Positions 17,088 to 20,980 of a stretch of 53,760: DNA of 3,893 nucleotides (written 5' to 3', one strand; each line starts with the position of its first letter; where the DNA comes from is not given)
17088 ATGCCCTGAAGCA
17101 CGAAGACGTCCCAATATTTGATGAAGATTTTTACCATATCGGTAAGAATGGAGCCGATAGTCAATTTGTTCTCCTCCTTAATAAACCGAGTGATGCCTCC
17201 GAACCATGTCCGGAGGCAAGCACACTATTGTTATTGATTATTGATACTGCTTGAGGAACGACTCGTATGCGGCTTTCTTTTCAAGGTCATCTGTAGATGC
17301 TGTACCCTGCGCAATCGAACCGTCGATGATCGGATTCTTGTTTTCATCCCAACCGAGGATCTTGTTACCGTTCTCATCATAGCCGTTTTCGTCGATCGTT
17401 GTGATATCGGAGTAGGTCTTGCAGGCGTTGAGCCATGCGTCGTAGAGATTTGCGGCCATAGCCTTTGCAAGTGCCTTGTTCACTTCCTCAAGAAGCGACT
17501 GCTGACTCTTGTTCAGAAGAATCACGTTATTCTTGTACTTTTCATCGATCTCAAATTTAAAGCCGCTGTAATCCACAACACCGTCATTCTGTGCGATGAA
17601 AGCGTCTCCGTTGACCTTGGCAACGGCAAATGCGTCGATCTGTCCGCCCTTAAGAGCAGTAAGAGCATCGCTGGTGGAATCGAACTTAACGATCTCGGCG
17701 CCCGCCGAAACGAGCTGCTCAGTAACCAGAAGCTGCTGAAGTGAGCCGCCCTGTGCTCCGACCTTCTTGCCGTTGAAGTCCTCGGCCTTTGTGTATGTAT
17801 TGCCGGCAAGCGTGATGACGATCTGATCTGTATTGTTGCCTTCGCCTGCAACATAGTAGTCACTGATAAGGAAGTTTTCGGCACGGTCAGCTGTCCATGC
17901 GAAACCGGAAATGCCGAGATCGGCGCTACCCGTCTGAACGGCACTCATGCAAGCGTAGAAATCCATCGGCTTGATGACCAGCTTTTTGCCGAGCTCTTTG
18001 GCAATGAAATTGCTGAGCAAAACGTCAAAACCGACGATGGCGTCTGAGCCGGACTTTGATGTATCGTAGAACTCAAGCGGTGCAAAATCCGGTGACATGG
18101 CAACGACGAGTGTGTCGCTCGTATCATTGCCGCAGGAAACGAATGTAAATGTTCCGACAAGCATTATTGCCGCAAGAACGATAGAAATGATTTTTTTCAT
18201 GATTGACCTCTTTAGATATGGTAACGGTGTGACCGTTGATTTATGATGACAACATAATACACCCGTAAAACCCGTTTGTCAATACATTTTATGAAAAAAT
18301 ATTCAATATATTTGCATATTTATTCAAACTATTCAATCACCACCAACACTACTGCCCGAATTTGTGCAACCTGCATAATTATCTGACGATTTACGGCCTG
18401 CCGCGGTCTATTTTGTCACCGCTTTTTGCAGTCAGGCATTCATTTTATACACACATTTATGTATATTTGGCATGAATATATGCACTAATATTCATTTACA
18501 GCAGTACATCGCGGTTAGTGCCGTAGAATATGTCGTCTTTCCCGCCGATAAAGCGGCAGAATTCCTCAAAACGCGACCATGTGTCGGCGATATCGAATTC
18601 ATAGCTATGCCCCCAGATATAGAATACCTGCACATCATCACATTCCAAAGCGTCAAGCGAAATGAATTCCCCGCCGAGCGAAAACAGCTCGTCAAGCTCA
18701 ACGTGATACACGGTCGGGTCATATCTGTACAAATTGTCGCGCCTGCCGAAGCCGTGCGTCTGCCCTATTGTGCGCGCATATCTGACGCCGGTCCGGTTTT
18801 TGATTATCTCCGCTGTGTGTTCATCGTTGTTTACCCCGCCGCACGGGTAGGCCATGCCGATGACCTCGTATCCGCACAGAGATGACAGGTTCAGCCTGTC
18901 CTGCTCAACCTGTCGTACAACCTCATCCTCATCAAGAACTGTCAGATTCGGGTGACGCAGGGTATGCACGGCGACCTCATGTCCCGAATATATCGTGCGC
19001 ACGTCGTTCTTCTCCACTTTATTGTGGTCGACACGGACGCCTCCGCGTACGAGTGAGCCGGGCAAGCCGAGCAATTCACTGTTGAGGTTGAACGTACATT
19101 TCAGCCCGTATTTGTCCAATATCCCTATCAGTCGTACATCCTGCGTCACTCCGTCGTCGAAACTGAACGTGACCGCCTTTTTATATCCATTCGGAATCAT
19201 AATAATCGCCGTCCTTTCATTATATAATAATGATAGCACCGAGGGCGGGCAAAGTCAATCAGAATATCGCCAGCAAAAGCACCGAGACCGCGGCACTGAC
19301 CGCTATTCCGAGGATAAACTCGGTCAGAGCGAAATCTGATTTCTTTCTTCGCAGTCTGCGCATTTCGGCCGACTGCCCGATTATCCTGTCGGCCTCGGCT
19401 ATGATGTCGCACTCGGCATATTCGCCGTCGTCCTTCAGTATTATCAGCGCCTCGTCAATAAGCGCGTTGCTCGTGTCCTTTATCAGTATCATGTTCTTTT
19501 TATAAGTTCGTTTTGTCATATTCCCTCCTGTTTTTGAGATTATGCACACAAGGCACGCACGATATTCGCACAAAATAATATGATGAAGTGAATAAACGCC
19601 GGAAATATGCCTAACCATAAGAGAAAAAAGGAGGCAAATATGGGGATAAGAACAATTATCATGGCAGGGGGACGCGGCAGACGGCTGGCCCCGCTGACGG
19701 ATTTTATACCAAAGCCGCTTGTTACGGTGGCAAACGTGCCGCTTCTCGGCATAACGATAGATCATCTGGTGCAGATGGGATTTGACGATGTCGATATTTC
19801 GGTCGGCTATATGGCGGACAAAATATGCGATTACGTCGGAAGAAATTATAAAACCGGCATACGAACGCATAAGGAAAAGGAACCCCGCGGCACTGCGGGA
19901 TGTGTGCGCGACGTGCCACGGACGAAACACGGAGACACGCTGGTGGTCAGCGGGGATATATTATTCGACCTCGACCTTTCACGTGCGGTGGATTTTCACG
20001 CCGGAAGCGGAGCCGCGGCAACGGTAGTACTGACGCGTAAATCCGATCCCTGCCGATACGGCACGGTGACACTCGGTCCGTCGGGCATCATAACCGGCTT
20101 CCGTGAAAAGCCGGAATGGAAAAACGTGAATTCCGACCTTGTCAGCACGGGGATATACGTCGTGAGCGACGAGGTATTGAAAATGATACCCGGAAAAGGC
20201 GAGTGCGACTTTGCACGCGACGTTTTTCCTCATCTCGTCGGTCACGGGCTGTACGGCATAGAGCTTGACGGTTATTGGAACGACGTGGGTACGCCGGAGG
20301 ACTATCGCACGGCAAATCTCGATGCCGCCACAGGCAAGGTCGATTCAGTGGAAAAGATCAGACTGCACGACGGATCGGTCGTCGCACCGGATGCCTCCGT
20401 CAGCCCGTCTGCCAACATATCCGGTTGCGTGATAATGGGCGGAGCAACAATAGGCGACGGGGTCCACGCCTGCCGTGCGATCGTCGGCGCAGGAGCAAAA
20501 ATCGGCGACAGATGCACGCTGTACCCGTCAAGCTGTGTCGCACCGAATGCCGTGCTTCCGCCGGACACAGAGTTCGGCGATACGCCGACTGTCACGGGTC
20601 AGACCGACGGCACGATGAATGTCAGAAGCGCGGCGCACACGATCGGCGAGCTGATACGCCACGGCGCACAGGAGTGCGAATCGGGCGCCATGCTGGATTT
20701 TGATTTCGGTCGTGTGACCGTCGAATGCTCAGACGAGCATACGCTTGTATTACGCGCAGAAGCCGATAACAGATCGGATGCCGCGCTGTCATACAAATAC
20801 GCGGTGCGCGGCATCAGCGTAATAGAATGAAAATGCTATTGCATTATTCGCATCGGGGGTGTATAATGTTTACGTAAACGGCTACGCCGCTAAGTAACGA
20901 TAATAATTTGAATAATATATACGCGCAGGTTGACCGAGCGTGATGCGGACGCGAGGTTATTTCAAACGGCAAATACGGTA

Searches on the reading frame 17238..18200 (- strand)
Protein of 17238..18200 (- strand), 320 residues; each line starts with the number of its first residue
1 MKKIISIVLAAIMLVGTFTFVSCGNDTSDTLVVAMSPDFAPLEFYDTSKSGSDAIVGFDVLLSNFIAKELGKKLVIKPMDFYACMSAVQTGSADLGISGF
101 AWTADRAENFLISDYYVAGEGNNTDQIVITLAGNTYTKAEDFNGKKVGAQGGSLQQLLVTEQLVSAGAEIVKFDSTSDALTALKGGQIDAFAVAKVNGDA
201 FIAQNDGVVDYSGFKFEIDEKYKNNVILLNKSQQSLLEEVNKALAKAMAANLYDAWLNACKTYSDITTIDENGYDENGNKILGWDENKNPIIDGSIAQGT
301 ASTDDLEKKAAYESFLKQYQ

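Call 69: search_protein_families(library=pfam, proteins=[window:17238-18200:-], max_evalue=0.00001)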
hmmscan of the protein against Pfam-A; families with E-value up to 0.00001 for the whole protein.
window:17238-18200:- (320 aa): 2 families
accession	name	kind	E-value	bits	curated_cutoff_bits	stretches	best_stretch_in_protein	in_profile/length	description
PF00497.25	SBP_bac_3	-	1.3e-20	73.9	26.4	1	31-255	1-128/132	Bacterial extracellular solute-binding proteins, family 3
PF09084.16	NMT1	-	1.4e-06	28.9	20.5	1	84-233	34-187/216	NMT1/THI5 like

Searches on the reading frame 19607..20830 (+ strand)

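Call 69: search_protein_families(library=pfam, proteins=[window:19607-20830:+], max_evalue=0.00001)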
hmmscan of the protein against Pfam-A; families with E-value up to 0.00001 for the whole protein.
window:19607-20830:+ (407 aa): 4 families
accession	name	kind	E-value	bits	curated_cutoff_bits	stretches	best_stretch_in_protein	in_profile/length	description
PF00483.29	NTP_transferase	-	1.2e-40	140.1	21.2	1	16-241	2-243/245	Nucleotidyl transferase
PF25084.1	LbH_EIF2B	-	4.6e-07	30.3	54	1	255-321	37-103/105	EIF2B subunit epsilon LbH domain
PF12804.13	NTP_transf_3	-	6e-07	30.2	27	1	17-145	2-124/160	MobA-like NTP transferase domain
PF00132.30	Hexapep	-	5.7e-06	26.3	27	0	291-311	14-34/36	Bacterial transferase hexapeptide (six repeats)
